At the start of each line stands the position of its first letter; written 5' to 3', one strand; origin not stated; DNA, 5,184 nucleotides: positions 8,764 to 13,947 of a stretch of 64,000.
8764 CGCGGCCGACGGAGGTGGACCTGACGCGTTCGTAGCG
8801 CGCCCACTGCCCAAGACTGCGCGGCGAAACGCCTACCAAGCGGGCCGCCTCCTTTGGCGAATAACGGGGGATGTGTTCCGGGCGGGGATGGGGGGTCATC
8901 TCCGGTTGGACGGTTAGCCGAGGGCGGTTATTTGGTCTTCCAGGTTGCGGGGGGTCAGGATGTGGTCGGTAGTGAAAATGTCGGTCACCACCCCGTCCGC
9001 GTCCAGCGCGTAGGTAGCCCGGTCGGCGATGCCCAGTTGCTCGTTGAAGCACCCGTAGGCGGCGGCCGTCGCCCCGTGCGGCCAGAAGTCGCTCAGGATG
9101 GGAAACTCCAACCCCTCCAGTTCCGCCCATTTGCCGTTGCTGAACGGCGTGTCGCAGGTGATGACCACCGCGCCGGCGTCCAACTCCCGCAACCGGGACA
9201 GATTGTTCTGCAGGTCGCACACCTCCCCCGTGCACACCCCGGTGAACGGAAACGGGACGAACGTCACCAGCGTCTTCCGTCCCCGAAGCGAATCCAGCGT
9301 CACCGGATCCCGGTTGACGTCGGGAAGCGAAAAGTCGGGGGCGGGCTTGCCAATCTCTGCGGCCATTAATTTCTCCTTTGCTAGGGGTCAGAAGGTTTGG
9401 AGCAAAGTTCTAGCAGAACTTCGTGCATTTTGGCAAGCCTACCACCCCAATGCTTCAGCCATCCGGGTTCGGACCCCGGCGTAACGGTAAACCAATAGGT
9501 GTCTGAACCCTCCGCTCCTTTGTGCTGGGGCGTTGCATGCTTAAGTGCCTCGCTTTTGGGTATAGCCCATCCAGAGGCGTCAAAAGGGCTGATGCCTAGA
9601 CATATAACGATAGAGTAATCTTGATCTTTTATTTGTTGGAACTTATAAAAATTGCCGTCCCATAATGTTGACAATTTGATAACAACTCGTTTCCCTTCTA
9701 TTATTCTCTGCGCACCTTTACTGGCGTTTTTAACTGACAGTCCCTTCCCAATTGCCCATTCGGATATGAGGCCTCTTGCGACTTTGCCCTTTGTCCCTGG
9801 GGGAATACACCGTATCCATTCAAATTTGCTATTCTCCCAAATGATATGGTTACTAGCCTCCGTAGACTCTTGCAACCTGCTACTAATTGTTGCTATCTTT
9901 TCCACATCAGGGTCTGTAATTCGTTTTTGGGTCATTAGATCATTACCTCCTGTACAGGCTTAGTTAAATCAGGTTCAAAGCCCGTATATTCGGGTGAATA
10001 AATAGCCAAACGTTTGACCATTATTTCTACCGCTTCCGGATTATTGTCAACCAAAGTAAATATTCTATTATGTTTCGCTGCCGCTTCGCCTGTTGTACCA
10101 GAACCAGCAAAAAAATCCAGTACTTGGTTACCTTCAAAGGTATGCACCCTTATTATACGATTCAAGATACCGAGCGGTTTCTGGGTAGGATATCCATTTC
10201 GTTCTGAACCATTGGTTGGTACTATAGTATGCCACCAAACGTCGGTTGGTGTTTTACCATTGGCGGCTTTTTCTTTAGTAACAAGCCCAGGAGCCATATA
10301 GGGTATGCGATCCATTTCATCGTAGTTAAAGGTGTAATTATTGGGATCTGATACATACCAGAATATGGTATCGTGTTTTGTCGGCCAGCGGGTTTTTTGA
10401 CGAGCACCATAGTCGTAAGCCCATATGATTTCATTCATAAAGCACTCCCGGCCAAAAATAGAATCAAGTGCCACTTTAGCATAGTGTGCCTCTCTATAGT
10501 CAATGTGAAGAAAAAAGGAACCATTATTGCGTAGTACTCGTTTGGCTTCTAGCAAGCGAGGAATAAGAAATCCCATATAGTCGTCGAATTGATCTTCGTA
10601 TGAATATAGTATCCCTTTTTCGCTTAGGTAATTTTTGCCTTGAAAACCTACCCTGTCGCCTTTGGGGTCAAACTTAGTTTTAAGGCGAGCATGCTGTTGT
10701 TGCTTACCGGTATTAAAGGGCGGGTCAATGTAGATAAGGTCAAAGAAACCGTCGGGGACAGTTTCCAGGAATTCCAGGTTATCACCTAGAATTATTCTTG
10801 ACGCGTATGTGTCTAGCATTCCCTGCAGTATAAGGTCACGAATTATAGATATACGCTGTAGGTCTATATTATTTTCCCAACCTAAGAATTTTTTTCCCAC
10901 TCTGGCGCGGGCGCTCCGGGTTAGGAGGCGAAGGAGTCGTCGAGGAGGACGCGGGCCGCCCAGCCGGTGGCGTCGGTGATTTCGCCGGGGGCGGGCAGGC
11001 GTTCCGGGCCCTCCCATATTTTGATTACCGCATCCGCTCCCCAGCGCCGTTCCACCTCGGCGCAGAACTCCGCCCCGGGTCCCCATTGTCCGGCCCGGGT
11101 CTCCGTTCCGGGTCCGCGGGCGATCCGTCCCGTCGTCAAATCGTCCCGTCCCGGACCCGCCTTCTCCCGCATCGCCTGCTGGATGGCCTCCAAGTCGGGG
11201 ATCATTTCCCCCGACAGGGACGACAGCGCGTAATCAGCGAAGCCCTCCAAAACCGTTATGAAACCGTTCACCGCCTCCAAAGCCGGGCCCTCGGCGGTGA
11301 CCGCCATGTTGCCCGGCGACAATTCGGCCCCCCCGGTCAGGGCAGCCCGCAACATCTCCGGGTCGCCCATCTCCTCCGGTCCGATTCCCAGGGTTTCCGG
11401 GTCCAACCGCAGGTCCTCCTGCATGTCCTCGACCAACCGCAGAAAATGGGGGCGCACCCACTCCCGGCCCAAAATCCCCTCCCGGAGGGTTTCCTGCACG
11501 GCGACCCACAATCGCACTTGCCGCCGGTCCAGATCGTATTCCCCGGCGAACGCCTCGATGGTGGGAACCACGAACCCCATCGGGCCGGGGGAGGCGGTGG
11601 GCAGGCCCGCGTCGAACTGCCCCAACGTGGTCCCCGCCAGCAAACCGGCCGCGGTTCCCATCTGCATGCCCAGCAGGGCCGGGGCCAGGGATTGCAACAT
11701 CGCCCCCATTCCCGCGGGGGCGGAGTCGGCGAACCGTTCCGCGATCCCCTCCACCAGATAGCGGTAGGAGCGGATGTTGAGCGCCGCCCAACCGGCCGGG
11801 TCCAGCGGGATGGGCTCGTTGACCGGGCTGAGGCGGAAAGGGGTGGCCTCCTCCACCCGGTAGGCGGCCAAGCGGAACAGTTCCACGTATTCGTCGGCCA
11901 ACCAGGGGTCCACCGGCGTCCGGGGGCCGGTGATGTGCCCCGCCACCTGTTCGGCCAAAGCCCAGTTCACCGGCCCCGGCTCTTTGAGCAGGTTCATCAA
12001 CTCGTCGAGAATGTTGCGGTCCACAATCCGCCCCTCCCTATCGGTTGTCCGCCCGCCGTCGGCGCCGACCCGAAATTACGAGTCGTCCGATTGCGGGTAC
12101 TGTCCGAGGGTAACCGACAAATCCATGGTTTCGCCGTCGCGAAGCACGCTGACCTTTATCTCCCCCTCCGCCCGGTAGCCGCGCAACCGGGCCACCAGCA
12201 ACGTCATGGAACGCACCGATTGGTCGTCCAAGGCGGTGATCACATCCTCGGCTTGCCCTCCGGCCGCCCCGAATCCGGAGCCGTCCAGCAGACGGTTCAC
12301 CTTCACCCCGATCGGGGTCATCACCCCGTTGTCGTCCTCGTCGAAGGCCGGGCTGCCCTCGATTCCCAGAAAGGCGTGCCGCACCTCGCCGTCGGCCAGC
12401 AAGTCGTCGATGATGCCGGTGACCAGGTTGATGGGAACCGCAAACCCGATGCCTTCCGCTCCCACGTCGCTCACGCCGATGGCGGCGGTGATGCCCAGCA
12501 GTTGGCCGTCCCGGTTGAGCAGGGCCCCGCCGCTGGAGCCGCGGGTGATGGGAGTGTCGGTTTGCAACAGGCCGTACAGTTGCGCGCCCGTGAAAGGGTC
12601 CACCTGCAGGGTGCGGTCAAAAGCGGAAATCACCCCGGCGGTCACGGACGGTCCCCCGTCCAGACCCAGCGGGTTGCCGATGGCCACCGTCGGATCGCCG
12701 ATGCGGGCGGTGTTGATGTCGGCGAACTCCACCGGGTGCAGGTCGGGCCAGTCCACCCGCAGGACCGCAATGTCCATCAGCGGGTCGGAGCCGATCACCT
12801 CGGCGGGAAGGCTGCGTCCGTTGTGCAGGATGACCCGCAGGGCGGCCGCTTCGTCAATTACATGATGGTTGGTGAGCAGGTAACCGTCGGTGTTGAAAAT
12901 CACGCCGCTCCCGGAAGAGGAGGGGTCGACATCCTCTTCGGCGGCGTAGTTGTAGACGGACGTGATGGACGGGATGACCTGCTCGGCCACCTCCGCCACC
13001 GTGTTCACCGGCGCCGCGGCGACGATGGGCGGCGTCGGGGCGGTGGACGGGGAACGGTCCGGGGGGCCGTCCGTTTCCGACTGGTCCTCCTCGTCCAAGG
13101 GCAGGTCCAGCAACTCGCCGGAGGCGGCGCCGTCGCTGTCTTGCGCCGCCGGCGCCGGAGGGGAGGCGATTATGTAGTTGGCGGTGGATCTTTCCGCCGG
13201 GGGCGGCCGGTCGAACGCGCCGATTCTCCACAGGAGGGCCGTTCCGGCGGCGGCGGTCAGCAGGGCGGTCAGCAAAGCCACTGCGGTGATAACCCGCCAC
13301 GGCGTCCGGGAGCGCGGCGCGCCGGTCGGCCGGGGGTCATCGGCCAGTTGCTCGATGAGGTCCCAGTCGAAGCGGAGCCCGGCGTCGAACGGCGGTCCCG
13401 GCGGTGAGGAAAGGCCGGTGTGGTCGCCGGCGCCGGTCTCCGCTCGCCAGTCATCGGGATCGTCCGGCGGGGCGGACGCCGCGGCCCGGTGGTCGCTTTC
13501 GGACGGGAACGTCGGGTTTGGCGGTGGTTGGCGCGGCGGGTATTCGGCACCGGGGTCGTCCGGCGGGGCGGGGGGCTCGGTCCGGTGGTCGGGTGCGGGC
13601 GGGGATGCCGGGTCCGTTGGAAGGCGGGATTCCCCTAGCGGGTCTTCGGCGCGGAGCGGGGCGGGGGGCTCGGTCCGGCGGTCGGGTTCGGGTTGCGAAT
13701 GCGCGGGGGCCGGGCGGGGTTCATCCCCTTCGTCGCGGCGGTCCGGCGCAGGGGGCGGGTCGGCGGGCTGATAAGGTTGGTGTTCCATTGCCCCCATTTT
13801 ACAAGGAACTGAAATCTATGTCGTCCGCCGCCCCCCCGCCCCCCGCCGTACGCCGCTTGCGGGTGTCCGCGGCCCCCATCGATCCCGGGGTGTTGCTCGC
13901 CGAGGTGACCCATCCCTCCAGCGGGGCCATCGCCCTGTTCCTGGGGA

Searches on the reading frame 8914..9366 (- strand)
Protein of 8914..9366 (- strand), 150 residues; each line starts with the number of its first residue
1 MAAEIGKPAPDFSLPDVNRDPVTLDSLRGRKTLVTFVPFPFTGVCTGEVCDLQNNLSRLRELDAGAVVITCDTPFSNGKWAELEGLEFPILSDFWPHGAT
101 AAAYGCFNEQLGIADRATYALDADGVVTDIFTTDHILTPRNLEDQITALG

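Call 47: search_protein_families(library=pfam, proteins=[window:8914-9366:-], max_evalue=0.001)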
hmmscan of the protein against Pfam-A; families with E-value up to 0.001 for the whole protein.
window:8914-9366:- (150 aa): 2 families
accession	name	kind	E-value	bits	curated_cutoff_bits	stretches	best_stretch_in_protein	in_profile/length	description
PF00578.27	AhpC-TSA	-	1.4e-28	99.8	26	1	5-129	1-123/124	AhpC/TSA family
PF08534.16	Redoxin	-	1.1e-19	71.1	26.6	1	6-145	3-147/148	Redoxin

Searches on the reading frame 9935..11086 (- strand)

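Call 49: search_protein_families(library=pfam, proteins=[window:9935-11086:-], max_evalue=0.001)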
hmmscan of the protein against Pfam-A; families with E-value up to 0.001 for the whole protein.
window:9935-11086:- (383 aa): 3 families
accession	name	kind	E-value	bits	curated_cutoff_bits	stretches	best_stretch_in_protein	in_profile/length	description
PF01555.25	N6_N4_Mtase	-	5.6e-45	154.4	26.7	1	116-357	2-220/221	DNA methylase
PF03602.21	Cons_hypoth95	-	6.9e-10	39.3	24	1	316-360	39-84/182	Conserved hypothetical protein 95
PF05175.20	MTS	-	9.9e-06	25.7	23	0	318-365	31-80/170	Methyltransferase small domain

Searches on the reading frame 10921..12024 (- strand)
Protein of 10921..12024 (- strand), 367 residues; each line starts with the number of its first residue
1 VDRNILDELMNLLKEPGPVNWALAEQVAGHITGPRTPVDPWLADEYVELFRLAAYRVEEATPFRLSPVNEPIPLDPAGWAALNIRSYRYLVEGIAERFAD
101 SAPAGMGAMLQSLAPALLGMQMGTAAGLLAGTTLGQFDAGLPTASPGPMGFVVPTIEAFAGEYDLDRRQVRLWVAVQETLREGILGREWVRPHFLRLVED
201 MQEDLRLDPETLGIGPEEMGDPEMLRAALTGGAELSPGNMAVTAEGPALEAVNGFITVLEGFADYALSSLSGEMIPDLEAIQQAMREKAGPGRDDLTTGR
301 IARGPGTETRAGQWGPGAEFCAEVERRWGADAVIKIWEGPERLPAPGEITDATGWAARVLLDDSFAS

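Call 47: search_protein_families(library=pfam, proteins=[window:10921-12024:-], max_evalue=0.001)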
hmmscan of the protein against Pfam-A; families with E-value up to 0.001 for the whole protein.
window:10921-12024:- (367 aa): 1 family
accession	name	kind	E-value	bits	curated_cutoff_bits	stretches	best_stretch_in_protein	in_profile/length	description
PF10103.15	Zincin_2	-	2.8e-49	168.7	25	1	19-355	1-343/344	Zincin-like metallopeptidase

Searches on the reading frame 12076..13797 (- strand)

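Call 47: search_protein_families(library=pfam, proteins=[window:12076-13797:-], max_evalue=0.001)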
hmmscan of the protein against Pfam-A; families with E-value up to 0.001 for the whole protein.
window:12076-13797:- (573 aa): 3 families
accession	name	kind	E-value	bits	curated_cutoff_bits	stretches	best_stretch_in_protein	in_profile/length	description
PF13365.12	Trypsin_2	-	1.1e-30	107.7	27.6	1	296-436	1-144/144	Trypsin-like peptidase domain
PF00089.32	Trypsin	-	5.1e-08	33.4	20.6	1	297-459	28-216/220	Trypsin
PF13180.12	PDZ_2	-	1.2e-06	29.1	27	1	490-564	12-80/80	PDZ domain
